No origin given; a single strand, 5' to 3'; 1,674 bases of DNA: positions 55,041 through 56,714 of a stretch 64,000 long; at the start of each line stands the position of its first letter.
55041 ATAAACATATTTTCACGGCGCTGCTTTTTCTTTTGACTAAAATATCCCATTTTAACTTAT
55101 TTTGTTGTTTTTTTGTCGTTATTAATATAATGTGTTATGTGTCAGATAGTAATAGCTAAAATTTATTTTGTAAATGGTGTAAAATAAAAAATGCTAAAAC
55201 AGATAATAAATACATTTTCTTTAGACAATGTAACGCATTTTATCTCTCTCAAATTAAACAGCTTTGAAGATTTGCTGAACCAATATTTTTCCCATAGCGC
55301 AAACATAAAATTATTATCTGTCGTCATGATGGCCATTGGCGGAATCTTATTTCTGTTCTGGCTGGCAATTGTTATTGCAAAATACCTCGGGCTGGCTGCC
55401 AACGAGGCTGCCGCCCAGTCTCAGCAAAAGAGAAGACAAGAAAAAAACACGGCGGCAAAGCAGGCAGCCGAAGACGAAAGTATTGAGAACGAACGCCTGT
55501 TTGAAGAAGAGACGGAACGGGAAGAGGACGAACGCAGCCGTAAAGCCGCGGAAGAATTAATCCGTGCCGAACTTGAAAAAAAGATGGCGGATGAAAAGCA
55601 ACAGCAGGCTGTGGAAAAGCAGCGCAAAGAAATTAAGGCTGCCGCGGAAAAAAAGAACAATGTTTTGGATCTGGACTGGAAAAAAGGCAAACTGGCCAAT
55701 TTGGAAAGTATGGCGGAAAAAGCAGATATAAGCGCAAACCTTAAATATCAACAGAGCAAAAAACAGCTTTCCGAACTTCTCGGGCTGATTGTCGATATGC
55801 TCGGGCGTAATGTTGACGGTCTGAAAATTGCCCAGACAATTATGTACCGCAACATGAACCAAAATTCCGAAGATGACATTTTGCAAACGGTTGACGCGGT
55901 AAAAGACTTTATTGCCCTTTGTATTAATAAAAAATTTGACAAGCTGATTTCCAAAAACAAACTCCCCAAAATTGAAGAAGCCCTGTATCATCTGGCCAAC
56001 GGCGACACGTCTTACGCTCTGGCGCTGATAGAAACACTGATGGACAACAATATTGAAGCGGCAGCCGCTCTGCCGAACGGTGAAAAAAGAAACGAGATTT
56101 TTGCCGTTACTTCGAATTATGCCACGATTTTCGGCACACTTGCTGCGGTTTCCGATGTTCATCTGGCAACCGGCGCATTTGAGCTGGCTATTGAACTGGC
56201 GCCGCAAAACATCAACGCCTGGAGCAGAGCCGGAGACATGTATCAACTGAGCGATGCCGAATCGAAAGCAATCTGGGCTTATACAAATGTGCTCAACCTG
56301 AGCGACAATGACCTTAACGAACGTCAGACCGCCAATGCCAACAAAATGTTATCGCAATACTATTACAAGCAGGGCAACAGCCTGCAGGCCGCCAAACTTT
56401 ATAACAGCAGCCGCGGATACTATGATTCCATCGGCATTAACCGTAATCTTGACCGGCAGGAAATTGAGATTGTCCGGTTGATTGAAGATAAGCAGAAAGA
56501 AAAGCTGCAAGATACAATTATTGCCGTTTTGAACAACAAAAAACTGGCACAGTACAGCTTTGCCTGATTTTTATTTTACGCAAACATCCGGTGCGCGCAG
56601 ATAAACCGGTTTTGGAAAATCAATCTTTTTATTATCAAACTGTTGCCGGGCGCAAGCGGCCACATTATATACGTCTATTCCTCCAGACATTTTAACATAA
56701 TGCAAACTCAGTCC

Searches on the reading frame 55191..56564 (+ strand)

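Call 6: search_protein_families(library=pfam, proteins=[window:55191-56564:+], max_evalue=0.01)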
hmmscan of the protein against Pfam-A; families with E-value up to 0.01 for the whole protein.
window:55191-56564:+ (458 aa): 1 family
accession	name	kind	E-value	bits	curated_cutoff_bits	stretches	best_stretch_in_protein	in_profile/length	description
PF22251.1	PFF1_TM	-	0.0016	18.4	32.3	1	51-159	97-214/300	Vacuolar membrane protease, transmembrane domain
